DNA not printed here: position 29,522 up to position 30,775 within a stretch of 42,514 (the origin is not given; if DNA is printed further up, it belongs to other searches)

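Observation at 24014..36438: Self-contained lipoate-dependent catabolic island: two E1s, one E2/E3, LipAB, crotonase and a FAD/CCG redox pair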

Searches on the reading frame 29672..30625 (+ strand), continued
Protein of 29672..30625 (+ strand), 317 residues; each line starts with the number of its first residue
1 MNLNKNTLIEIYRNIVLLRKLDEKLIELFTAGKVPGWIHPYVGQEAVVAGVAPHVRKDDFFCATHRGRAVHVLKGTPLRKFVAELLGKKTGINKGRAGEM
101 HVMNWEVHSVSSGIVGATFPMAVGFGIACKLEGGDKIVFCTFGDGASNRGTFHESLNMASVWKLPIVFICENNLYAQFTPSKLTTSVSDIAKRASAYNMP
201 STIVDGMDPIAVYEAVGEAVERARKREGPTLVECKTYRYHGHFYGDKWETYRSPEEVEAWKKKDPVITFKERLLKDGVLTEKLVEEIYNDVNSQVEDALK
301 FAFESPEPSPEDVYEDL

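Call 32: find_encoding_contigs(protein=P0226, flank=10000, max_places=2)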
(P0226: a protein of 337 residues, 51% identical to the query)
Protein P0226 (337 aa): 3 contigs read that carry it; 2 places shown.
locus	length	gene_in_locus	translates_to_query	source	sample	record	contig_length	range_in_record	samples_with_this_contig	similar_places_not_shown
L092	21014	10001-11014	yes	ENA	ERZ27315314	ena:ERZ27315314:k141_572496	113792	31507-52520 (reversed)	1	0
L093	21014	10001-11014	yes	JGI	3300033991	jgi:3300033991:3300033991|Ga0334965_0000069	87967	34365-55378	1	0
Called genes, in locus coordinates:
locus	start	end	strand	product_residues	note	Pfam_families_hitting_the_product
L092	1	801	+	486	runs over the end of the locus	PF05048:NosD, PF13229:Beta_helix, PF05048:NosD (weak), PF13229:Beta_helix (weak), PF05048:NosD, PF13229:Beta_helix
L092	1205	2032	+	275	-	PF00892:EamA, PF03151:TPT (faint), PF00892:EamA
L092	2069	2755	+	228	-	PF13237:Fer4_10 (weak), PF14697:Fer4_21, PF12838:Fer4_7 (weak), PF13187:Fer4_9 (weak), PF25160:LdpA_Fe-S-bd (weak), PF00037:Fer4 (weak)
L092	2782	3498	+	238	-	PF13549:ATP-grasp_5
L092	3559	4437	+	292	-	-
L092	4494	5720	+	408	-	PF04123:DUF373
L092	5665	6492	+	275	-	PF01048:PNP_UDP_1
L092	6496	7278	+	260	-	PF01255:Prenyltransf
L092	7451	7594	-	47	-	-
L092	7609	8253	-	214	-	PF12690:BsuPI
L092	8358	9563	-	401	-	PF01926:MMR_HSR1, PF02421:FeoB_N (weak), PF08438:YGR210-like_G4, PF02824:TGS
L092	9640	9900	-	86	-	-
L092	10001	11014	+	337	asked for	PF00676:E1_dh, PF02775:TPP_enzyme_C (weak), PF00456:Transketolase_N (weak)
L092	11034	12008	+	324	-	PF02779:Transket_pyr, PF02780:Transketolase_C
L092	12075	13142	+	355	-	PF00364:Biotin_lipoyl, PF02817:E3_binding, PF00198:2-oxoacid_dh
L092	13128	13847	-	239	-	PF13230:GATase_4, PF13522:GATase_6 (faint)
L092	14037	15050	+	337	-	PF02073:Peptidase_M29, PF26233:NicX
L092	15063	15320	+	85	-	-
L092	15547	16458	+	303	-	-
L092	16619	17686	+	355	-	PF00850:Hist_deacetyl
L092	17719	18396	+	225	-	PF00037:Fer4 (weak), PF12837:Fer4_6 (faint), PF13484:Fer4_16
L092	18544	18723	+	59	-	-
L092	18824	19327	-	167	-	-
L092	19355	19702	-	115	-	PF23025:YbjQ_2 (weak), PF01906:YbjQ_1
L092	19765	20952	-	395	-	PF01904:DUF72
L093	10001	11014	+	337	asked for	PF00676:E1_dh, PF02775:TPP_enzyme_C (weak), PF00456:Transketolase_N (weak)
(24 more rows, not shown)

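Call 51: search_protein_families(library=ncbifam, proteins=[L089:10001-10960:+, L091:10001-10963:+, L092:10001-11014:+, L089:11964-13061:+], max_evalue=1e-60)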
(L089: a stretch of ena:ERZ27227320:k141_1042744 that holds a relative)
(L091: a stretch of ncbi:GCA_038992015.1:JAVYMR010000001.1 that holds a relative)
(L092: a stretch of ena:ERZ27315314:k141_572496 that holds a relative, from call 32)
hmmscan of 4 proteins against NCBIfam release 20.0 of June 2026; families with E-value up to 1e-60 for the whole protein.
L089:10001-10960:+ (319 aa): 2 families
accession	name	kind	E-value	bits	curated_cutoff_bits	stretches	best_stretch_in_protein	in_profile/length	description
TIGR03182.1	PDH_E1_alph_y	equivalog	1.4e-125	418.4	393.85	1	6-319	2-315/315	pyruvate dehydrogenase (acetyl-transferring) E1 component subunit alpha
TIGR03181.1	PDH_E1_alph_x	equivalog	2e-85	286.7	411.35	1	5-319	23-328/341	pyruvate dehydrogenase (acetyl-transferring) E1 component subunit alpha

L091:10001-10963:+ (320 aa): 2 families
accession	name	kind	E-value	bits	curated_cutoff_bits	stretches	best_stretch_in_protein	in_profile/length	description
TIGR03182.1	PDH_E1_alph_y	equivalog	3.8e-121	403.8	393.85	1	6-320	1-315/315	pyruvate dehydrogenase (acetyl-transferring) E1 component subunit alpha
TIGR03181.1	PDH_E1_alph_x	equivalog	1.9e-87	293.3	411.35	1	3-320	20-328/341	pyruvate dehydrogenase (acetyl-transferring) E1 component subunit alpha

L092:10001-11014:+ (337 aa): 2 families
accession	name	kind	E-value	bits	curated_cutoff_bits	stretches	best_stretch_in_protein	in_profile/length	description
TIGR03182.1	PDH_E1_alph_y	equivalog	1.4e-117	392.1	393.85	1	24-337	2-315/315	pyruvate dehydrogenase (acetyl-transferring) E1 component subunit alpha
TIGR03181.1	PDH_E1_alph_x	equivalog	9.7e-87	291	411.35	1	18-337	18-328/341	pyruvate dehydrogenase (acetyl-transferring) E1 component subunit alpha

L089:11964-13061:+ (365 aa): 7 families
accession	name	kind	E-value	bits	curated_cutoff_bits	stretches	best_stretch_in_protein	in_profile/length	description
TIGR01349.1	PDHac_trf_mito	equivalog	1.2e-97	327.9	445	1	89-363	131-435/437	pyruvate dehydrogenase complex dihydrolipoamide acetyltransferase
NF008814.0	PRK11854.1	equivalog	1e-89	301.7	722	1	146-360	405-632/637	pyruvate dehydrogenase complex dihydrolipoyllysine-residue acetyltransferase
NF004309.0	PRK05704.1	equivalog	5.1e-86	289.6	449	1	1-363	1-404/408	2-oxoglutarate dehydrogenase complex dihydrolipoyllysine-residue succinyltransferase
TIGR01347.1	sucB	equivalog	2.6e-82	277.2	378.65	1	4-363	2-400/404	dihydrolipoyllysine-residue succinyltransferase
TIGR01348.1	PDHac_trf_long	equivalog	3.3e-75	253.8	552.1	0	151-361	360-583/587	dihydrolipoyllysine-residue acetyltransferase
TIGR02927.1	SucB_Actino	equivalog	3.5e-71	240.7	423.45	0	154-359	348-570/579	2-oxoglutarate dehydrogenase, E2 component, dihydrolipoamide succinyltransferase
NF011416.0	PRK14843.1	equivalog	1.1e-62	211.9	429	0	148-361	118-343/347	dihydrolipoamide acetyltransferase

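Call 54: search_solved_structures(query=window:29672-30625:+, max_evalue=1e-50, show_alignments=1)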
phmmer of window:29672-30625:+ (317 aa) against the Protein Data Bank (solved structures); distinct sequences matched with E-value up to 1e-50: 7.
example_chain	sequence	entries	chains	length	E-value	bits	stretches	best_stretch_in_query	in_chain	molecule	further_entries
1ni4_A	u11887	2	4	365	8e-61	209.1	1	9-313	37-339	Pyruvate dehydrogenase E1 component: Alpha subunit | Pyruvate dehydrogenase E1 component subunit alpha, somatic form, mitochondrial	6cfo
3exe_A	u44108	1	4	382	9.3e-61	208.9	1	9-313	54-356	Pyruvate dehydrogenase E1 component subunit alpha, somatic form, mitochondrial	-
2ozl_A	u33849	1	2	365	1.1e-60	208.6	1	9-313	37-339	Pyruvate dehydrogenase E1 component alpha subunit, somatic form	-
3exf_A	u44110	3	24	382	1.3e-60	208.4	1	9-313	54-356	Pyruvate dehydrogenase E1 component subunit alpha, somatic form, mitochondrial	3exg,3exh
6cer_A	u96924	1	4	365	2.1e-60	207.7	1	9-313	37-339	Pyruvate dehydrogenase E1 component subunit alpha, somatic form, mitochondrial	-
3exi_A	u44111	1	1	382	2.4e-60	207.5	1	9-313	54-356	Pyruvate dehydrogenase E1 component subunit alpha, somatic form, mitochondrial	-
1um9_A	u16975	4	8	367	1.9e-54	188.1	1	5-316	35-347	2-oxo acid dehydrogenase alpha subunit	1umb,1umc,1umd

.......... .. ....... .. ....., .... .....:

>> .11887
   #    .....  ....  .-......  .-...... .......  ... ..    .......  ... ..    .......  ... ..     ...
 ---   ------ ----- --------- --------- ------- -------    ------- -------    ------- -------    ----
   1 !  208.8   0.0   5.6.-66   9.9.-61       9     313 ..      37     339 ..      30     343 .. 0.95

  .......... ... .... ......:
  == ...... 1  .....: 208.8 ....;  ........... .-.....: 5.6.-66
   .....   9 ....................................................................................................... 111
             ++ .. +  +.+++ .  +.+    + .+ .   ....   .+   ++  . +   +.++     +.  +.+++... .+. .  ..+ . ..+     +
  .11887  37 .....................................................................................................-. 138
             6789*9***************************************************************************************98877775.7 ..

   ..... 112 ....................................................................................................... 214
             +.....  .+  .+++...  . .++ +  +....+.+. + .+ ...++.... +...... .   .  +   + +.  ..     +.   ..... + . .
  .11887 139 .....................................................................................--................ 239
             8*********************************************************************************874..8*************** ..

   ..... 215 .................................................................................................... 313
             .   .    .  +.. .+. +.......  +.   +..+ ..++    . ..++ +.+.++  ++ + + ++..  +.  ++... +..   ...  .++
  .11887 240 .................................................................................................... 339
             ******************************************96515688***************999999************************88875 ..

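Call 67: search_dna_similar(query=window:29672-30625:+, collection=plasmids, mode=protein, max_rows=25)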
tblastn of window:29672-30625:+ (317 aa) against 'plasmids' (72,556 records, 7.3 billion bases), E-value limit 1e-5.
Records with a match: 747; places in all: 984; records where one place covers at least 80% of the query: 656.
Best place of each record, by identity: <60% 747.
By first word of the organism name: Rhizobium 169; Sinorhizobium 90; Azospirillum 27; Streptomyces 27; Leisingera 24; Rhodococcus 23; Paracoccus 23; Sphingobium 21; Shinella 17; Acinetobacter 17; and 113 more.
By predicted mobility (MOB-suite, as given by PLSDB): non-mobilizable 503; mobilizable 128; conjugative 116.
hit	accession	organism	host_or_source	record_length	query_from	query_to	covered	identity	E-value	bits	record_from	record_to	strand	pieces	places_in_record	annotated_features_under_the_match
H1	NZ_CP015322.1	Mesorhizobium amorphae CCNWGS0123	Robinia pseudoacacia,cell culture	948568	1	311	98%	45.1%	1e-72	250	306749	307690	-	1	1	thiamine pyrophosphate-dependent dehydrogenase E1 component subunit ...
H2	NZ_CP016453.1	Sphingobium sp. RAC03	Microbial isolate,Algal phycosphere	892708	9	317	97%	45.2%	2e-83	281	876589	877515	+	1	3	thiamine pyrophosphate-dependent dehydrogenase E1 component subunit ...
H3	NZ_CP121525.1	Staphylococcus epidermidis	Homo sapiens,Forehead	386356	1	317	100%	42.8%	1e-81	276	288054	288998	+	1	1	thiamine pyrophosphate-dependent dehydrogenase E1 component subunit ...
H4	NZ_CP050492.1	Enterococcus faecalis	Gallus gallus domesticus,fecal matter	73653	3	317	99%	43.0%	6e-82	277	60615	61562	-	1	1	thiamine pyrophosphate-dependent dehydrogenase E1 component subunit ...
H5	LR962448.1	Enterococcus faecalis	-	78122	3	317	99%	43.0%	6e-82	277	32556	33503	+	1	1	none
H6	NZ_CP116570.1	Enterococcus faecalis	Bos taurus,whole organism,fecal sample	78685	3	317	99%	43.0%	6e-82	277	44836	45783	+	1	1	thiamine pyrophosphate-dependent dehydrogenase E1 component subunit ...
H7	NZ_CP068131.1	Enterococcus casseliflavus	-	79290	3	317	99%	43.0%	6e-82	277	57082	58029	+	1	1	thiamine pyrophosphate-dependent dehydrogenase E1 component subunit ...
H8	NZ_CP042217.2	Enterococcus faecalis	Swine,cell culture,Rectal swab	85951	3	317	99%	43.0%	6e-82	277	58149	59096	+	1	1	thiamine pyrophosphate-dependent dehydrogenase E1 component subunit ...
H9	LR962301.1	Enterococcus faecalis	-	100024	3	317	99%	43.0%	6e-82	277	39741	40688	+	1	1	record has no annotation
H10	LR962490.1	Enterococcus faecalis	-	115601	3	317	99%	43.0%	6e-82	277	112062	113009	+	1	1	none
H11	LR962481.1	Enterococcus faecalis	-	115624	3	317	99%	43.0%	6e-82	277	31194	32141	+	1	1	none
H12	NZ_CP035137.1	Enterococcus faecium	cell culture,food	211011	3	317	99%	43.0%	6e-82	277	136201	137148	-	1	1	thiamine pyrophosphate-dependent dehydrogenase E1 component subunit ...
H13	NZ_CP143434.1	Enterococcus lactis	single cell,doenjang-meju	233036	3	317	99%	43.0%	6e-82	277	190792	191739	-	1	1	thiamine pyrophosphate-dependent dehydrogenase E1 component subunit ...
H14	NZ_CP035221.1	Enterococcus faecium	cell culture,food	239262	3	317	99%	43.0%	6e-82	277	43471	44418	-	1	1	thiamine pyrophosphate-dependent dehydrogenase E1 component subunit ...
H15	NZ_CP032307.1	Enterococcus faecium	Chinese sausages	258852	3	317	99%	43.0%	6e-82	277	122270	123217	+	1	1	thiamine pyrophosphate-dependent dehydrogenase E1 component subunit ...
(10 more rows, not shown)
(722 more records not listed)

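Call 69: get_annotated_region(hit=H4, flank=6000)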
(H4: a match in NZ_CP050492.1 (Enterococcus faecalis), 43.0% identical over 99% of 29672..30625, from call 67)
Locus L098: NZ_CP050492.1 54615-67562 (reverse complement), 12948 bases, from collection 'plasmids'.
description: Enterococcus faecalis strain EGM183 plasmid pEGM183, complete sequence
organism: Enterococcus faecalis (NCBI taxid 1351)
taxonomy: Bacteria; Bacillota; Bacilli; Lactobacillales; Enterococcaceae; Enterococcus; Enterococcus faecalis
host: -; source: Gallus gallus domesticus,fecal matter; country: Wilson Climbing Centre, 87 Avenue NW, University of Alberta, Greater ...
typing (MOB-suite, as given by PLSDB): mobilizable; replicon rep_cluster_980; relaxase MOBP,MOBT,MOBV
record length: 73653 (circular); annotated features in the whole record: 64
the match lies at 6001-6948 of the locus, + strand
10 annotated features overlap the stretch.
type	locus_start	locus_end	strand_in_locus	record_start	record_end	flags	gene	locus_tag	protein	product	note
CDS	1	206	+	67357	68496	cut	-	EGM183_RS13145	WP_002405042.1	MFS transporter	GO:0055085 - transmembrane transport [Evidence IEA]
CDS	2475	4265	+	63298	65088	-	-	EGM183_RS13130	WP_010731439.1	sigma-54-dependent Fis family transcriptional regulator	-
CDS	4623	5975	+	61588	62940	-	lpdA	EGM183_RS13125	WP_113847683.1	dihydrolipoyl dehydrogenase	GO:0045454 - cell redox homeostasis [Evidence IEA]; GO:0051068 - dihydrolipoamide metabolic process [Evidence IEA]; ...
CDS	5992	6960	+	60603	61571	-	-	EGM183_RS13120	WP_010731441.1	thiamine pyrophosphate-dependent dehydrogenase E1 component subunit alpha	-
CDS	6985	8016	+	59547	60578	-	-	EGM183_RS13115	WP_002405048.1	alpha-ketoacid dehydrogenase subunit beta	-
CDS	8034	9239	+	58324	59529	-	-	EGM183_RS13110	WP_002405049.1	dihydrolipoamide acetyltransferase family protein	GO:0006096 - glycolytic process [Evidence IEA]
CDS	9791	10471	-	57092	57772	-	-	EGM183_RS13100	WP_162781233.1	IS6-like element ISEnfa1 family transposase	GO:0006313 - DNA transposition [Evidence IEA]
CDS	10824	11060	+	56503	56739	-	-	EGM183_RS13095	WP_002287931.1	AbrB/MazE/SpoVT family DNA-binding domain-containing protein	-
CDS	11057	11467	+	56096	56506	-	-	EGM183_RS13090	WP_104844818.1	type II toxin-antitoxin system death-on-curing family toxin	-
CDS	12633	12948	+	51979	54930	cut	-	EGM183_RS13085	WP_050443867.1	Alw26I/Eco31I/Esp3I family type II restriction adenine-specific DNA-methyltransferase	-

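Call 70: get_annotated_region(hit=H2, flank=6000)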
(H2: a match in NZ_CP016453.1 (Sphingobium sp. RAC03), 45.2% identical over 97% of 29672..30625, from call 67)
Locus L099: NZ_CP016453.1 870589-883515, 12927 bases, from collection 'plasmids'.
description: Sphingobium sp. RAC03 plasmid pBSY17_1, complete sequence
organism: Sphingobium sp. RAC03 (NCBI taxid 1843368)
taxonomy: Bacteria; Pseudomonadota; Alphaproteobacteria; Sphingomonadales; Sphingomonadaceae; Sphingobium; Sphingobium sp. RAC03
host: -; source: Microbial isolate,Algal phycosphere; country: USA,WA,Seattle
typing (MOB-suite, as given by PLSDB): non-mobilizable; mating-pair formation MPF_F
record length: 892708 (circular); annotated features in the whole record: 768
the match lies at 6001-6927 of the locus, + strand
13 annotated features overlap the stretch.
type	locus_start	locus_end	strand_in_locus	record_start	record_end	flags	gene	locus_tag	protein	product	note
CDS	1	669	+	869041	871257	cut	-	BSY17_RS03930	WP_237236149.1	TonB-dependent receptor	GO:0015891 - siderophore transport [Evidence IEA]; GO:0055085 - transmembrane transport [Evidence IEA]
CDS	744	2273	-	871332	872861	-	-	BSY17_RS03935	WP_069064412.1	tetratricopeptide repeat protein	-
CDS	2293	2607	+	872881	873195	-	-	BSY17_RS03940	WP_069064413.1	antibiotic biosynthesis monooxygenase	-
CDS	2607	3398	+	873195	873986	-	-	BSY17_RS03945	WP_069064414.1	SDR family oxidoreductase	-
CDS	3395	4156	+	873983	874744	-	-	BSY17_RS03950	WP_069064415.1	SDR family oxidoreductase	-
CDS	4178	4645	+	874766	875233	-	-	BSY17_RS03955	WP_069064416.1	cupin domain-containing protein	-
CDS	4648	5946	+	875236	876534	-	-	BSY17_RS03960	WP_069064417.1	M24 family metallopeptidase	-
CDS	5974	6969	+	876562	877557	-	-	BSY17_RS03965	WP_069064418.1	thiamine pyrophosphate-dependent dehydrogenase E1 component subunit alpha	-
CDS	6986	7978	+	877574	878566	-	-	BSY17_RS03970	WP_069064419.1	transketolase C-terminal domain-containing protein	-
CDS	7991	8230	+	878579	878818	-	-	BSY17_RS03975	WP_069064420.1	biotin/lipoyl-containing protein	-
CDS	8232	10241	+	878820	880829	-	-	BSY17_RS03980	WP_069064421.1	pyrroloquinoline quinone-dependent dehydrogenase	-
CDS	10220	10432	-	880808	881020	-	-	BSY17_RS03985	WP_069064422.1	hypothetical protein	-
CDS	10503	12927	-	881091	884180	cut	-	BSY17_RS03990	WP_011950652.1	Tn3 family transposase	-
